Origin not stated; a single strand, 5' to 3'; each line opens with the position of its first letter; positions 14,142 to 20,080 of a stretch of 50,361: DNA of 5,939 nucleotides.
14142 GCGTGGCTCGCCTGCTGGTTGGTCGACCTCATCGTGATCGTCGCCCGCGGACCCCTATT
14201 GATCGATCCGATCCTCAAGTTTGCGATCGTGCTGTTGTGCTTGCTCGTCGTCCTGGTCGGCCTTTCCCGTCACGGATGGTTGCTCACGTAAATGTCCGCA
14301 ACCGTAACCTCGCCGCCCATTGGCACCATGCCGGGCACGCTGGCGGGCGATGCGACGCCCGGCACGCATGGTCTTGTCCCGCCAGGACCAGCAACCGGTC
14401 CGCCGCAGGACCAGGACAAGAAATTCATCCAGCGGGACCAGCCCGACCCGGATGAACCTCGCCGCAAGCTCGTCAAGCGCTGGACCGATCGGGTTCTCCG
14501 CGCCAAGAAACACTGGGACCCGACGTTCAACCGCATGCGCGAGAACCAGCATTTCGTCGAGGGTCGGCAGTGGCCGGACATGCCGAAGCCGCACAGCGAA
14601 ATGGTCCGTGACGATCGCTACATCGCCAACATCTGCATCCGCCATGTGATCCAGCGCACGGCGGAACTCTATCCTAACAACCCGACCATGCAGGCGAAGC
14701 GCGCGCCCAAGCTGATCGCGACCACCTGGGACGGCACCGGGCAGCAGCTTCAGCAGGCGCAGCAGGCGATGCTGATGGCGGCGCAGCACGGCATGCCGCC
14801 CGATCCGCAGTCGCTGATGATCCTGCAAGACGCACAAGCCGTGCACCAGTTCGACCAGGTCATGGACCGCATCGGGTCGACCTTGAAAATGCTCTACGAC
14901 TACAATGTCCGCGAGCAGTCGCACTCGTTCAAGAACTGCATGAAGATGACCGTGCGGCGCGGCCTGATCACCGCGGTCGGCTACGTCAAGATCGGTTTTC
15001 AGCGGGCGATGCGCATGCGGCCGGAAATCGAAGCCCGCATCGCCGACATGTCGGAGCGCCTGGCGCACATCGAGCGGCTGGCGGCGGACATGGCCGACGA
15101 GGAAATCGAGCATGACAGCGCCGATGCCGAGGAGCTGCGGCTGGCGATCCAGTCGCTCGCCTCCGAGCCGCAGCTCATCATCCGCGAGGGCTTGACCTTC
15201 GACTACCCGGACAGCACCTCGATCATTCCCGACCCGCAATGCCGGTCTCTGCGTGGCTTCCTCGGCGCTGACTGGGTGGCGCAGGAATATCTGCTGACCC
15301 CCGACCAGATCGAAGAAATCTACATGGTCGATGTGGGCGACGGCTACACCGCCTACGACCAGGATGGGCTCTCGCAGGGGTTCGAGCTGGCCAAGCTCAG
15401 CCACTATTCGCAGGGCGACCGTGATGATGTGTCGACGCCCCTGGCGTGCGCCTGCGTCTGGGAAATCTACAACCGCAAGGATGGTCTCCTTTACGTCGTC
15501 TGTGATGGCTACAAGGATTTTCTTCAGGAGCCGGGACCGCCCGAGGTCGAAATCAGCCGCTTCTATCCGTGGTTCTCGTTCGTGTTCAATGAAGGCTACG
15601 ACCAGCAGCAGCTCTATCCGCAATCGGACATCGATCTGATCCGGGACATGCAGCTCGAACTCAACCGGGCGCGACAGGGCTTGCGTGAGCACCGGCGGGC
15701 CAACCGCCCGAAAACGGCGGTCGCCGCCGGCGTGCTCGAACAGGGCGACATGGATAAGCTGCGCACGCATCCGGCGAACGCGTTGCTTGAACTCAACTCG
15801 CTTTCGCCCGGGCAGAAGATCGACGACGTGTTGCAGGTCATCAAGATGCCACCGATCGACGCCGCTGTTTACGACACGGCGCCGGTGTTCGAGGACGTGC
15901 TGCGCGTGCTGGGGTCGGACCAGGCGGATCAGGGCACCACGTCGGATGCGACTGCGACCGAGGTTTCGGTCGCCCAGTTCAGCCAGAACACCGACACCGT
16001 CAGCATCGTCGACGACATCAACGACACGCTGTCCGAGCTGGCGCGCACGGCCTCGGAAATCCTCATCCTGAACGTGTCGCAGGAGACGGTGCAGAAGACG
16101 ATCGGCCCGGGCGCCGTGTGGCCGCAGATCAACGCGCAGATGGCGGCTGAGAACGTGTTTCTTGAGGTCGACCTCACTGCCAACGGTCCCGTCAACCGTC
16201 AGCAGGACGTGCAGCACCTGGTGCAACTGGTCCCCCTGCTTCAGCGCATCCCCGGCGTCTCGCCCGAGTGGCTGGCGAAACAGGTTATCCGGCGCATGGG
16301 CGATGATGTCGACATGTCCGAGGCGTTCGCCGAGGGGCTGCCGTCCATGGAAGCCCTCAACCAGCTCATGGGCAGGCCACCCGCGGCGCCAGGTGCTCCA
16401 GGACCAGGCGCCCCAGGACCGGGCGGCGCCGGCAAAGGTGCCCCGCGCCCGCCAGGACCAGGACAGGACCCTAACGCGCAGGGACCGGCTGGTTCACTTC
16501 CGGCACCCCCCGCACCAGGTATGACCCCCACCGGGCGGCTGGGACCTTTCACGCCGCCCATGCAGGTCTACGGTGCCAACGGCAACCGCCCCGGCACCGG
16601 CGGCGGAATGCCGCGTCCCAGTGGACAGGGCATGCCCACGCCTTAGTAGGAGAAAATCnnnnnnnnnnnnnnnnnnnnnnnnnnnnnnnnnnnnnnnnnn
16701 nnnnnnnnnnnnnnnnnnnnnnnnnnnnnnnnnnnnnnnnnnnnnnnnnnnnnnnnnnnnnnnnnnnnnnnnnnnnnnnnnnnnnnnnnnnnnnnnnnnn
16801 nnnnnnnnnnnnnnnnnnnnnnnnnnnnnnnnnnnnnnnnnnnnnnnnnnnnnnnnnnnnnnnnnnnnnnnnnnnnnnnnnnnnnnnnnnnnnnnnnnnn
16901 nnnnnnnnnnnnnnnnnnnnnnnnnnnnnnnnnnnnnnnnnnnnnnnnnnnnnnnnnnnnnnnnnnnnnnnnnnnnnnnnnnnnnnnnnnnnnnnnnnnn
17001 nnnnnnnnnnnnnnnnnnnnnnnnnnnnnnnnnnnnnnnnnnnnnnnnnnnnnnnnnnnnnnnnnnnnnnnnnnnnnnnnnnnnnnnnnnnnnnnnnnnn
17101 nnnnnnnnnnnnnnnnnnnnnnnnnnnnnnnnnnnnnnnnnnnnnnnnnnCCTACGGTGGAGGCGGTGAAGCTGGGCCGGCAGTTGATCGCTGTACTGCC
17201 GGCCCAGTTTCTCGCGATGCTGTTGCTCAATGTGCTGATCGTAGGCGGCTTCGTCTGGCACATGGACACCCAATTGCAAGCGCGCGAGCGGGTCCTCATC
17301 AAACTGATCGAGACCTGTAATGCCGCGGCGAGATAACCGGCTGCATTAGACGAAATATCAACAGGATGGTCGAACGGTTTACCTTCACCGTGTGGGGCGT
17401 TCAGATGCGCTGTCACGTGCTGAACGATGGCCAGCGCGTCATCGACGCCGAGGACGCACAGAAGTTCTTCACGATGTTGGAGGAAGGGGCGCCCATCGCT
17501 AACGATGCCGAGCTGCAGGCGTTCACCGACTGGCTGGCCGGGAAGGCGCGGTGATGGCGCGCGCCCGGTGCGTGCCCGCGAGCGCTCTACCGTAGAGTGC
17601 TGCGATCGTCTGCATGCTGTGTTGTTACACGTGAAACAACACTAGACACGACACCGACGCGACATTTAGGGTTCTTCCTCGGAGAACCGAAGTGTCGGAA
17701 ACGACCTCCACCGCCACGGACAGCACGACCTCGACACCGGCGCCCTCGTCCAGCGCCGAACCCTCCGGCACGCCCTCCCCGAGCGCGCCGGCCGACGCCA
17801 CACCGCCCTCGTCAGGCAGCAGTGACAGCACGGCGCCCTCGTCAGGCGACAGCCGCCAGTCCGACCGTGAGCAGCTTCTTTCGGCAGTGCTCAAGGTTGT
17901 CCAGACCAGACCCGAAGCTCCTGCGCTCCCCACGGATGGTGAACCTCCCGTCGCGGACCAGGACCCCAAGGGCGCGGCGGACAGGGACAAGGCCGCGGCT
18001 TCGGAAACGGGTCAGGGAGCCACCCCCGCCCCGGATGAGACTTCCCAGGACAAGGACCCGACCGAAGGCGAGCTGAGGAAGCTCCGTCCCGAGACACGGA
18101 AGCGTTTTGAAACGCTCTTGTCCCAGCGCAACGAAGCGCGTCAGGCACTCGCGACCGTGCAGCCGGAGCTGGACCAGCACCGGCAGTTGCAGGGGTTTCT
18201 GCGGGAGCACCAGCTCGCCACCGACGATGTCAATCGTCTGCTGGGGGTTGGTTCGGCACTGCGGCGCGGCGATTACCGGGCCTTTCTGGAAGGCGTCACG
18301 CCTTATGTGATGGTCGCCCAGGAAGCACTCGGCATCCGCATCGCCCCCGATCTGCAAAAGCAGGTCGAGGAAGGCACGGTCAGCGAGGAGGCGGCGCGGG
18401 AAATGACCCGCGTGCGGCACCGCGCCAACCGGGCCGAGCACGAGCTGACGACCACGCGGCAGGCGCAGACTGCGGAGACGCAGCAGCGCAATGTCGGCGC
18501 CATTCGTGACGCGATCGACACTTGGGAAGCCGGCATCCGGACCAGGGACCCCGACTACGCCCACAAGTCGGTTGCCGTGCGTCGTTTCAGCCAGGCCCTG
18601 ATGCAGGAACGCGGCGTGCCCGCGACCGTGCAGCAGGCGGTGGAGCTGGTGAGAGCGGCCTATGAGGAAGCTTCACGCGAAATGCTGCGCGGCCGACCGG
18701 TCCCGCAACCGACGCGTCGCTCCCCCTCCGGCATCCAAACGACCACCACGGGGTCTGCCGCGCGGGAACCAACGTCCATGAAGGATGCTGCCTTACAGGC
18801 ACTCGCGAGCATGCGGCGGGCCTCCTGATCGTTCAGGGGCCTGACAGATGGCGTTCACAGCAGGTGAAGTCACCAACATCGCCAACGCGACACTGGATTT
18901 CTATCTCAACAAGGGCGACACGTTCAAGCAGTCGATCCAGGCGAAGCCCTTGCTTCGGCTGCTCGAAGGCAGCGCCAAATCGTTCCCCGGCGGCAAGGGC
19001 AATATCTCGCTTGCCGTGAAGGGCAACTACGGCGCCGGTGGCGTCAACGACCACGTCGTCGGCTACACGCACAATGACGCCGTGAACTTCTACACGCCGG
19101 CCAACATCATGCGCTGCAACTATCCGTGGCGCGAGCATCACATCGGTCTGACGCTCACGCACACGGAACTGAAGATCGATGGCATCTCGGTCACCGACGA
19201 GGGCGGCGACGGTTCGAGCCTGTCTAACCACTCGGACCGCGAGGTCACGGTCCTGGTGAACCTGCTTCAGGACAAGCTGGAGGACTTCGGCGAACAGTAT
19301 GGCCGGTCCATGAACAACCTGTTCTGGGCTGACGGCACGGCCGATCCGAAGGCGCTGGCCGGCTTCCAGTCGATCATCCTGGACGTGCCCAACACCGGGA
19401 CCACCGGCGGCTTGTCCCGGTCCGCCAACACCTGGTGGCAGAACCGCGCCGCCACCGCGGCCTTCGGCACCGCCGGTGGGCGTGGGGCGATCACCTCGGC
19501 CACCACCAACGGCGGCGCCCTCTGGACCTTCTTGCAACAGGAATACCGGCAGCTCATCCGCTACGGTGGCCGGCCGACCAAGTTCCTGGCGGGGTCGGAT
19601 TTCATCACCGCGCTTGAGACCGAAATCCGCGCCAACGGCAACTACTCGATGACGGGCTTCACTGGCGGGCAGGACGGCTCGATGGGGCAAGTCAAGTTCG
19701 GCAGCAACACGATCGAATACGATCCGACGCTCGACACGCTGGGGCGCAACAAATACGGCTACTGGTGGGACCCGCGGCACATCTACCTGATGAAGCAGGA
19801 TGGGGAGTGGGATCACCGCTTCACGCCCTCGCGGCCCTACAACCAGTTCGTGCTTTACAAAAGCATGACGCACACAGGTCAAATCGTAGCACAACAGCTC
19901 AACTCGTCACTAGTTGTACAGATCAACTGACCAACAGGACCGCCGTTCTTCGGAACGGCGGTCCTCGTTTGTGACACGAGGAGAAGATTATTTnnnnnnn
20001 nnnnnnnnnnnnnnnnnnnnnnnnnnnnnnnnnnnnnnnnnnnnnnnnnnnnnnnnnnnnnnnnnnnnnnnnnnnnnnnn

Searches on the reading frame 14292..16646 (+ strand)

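Call 8: search_protein_families(library=pfam, proteins=[window:14292-16646:+], max_evalue=0.01)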
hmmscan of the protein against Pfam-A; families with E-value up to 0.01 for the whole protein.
window:14292-16646:+ (784 aa): 0 families

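Call 82: search_protein_families(library=phrogs, proteins=[window:14292-16646:+], max_evalue=0.001)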
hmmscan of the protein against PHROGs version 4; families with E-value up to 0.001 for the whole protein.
window:14292-16646:+ (784 aa): 2 families
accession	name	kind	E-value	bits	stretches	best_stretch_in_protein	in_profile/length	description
phrog_12082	-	head and packaging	1.5e-06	27.9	1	158-460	71-317/715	portal protein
phrog_156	-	head and packaging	9.1e-05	22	1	425-580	294-446/681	portal protein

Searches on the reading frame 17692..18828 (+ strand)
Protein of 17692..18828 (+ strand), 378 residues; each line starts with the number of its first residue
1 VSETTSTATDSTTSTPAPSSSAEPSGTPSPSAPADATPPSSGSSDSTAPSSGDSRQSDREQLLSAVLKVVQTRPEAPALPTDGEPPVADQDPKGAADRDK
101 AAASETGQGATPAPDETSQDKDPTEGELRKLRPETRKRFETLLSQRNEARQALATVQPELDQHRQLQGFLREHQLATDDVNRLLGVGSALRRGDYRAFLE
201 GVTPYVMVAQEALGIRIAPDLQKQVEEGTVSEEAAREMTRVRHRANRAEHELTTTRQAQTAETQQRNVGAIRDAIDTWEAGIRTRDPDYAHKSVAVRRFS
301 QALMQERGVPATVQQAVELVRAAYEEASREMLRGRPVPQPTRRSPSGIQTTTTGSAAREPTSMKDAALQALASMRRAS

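Call 8: search_protein_families(library=pfam, proteins=[window:17692-18828:+], max_evalue=0.01)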
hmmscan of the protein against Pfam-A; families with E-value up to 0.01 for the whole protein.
window:17692-18828:+ (378 aa): 1 family
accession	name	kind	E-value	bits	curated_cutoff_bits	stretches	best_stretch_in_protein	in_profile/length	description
PF04546.19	Sigma70_ner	-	0.0043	17.5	29.7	0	96-167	38-111/210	Sigma-70, non-essential region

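Call 82: search_protein_families(library=phrogs, proteins=[window:17692-18828:+], max_evalue=0.001)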
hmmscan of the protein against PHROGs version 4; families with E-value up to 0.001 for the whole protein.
window:17692-18828:+ (378 aa): 0 families

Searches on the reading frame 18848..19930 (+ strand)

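Call 8: search_protein_families(library=pfam, proteins=[window:18848-19930:+], max_evalue=0.01)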
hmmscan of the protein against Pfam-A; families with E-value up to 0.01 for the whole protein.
window:18848-19930:+ (360 aa): 0 families

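Call 82: search_protein_families(library=phrogs, proteins=[window:18848-19930:+], max_evalue=0.001)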
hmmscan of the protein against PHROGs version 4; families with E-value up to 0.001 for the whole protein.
window:18848-19930:+ (360 aa): 1 family
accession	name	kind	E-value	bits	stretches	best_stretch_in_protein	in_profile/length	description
phrog_9953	-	head and packaging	4.3e-31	109.5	1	9-356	10-325/329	major head protein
